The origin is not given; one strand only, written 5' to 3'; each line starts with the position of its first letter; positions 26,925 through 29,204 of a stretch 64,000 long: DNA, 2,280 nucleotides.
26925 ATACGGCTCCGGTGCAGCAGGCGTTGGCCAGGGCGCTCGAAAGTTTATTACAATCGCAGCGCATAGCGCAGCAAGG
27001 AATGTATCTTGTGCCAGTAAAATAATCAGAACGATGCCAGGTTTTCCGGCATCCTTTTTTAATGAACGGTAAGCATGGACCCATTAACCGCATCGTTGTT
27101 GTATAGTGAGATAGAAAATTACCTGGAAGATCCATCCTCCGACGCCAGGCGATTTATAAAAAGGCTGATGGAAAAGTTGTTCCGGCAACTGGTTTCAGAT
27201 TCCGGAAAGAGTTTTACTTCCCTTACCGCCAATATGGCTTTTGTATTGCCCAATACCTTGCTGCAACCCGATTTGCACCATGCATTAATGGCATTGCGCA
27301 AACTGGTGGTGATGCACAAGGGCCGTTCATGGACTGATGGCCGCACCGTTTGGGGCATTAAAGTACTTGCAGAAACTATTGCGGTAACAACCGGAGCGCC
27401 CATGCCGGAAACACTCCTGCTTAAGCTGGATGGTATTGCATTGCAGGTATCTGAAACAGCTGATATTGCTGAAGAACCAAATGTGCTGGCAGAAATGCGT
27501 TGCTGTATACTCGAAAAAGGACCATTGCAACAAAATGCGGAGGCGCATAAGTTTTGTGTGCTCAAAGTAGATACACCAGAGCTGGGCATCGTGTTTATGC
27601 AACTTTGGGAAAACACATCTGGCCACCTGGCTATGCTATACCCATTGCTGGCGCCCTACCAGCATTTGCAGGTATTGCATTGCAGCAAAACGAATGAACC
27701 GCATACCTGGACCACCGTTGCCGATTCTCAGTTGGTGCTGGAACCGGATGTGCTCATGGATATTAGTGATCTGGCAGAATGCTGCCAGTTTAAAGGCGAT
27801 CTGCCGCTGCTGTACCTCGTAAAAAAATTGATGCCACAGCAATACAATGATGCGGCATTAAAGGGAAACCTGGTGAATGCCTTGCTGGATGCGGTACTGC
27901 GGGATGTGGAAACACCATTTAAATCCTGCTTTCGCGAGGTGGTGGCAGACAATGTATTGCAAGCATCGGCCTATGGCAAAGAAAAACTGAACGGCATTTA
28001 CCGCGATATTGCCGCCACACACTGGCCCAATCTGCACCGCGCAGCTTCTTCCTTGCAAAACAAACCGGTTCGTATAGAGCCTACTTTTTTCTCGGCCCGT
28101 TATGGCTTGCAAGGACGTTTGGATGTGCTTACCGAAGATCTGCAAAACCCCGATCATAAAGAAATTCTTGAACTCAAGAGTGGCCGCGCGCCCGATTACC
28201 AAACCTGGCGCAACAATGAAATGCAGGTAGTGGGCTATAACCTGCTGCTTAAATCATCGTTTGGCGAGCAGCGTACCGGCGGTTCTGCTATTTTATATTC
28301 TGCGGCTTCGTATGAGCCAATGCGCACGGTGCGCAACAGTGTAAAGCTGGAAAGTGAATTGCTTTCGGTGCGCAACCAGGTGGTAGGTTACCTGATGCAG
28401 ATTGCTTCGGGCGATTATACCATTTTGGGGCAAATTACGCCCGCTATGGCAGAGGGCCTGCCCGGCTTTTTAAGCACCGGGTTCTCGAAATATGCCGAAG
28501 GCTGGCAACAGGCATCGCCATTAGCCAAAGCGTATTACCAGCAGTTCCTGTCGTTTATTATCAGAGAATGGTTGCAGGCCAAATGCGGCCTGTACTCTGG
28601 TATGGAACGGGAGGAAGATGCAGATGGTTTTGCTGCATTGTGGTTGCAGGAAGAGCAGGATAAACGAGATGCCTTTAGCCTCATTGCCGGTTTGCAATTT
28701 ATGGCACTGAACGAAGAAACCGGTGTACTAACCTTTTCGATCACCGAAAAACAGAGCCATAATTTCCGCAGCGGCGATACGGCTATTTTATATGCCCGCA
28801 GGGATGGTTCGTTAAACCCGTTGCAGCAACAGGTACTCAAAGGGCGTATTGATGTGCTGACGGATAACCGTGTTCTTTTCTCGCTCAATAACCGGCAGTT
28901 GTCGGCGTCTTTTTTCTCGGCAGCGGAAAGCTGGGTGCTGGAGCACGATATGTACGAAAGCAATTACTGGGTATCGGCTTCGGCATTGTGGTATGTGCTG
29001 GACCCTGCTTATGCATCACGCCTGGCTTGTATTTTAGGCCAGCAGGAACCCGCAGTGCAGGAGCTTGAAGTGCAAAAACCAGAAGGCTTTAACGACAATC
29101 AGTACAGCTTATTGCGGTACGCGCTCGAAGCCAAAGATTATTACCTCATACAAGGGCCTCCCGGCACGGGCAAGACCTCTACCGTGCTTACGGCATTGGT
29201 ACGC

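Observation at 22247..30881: Tandem giant Upf1/Dna2-family helicase-nuclease genes (Hhe-like plus Nhi/Dna2-like) followed by a secreted thermonuclease - candidate anti-phage defence locus next to hipBA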

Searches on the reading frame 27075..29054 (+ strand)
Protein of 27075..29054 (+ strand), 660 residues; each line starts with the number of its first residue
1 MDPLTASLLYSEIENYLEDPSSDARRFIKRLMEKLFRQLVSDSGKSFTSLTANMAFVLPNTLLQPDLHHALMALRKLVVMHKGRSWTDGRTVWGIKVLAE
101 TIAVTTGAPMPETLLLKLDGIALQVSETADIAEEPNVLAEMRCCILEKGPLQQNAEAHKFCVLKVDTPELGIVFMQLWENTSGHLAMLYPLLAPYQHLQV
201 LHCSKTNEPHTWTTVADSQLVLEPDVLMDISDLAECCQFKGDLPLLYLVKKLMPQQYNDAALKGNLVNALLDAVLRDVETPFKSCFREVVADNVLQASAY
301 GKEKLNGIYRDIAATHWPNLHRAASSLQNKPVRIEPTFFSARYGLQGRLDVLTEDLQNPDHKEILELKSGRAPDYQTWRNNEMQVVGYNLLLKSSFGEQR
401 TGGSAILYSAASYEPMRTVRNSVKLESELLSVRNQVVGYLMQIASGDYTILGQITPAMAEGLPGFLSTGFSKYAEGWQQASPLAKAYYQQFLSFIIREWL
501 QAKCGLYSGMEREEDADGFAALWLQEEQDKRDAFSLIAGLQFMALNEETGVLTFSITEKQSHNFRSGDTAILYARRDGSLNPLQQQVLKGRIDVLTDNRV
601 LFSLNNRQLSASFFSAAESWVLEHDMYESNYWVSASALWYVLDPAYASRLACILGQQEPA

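Call 48: search_protein_families(library=padloc, proteins=[window:27075-29054:+], max_evalue=10)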
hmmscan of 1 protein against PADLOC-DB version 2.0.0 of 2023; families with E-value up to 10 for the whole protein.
window:27075-29054:+ (660 aa): 6 families
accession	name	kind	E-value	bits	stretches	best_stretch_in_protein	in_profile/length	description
PDLC02035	Cas4d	-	9.1e-06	23.3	1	340-414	60-128/196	-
PDLC01250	Cas4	-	0.00057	18.2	1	325-413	42-119/168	"CAS-I,CAS-II,CAS-III,CAS-IV,CAS-V,CAS-VI; acquisition_associated"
PDLC00943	Cas4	-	0.00074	17.5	1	338-397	61-114/180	CRISPR-associated protein Cas4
PDLC02034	Cas4d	-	0.0012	16.5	1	338-437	65-151/192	-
PDLC00059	DruK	-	0.0016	15.7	1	325-398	107-176/326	PD-(D/E)XK nuclease superfamily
PDLC02067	Cas1b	-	0.0042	13.9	1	337-410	49-122/533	-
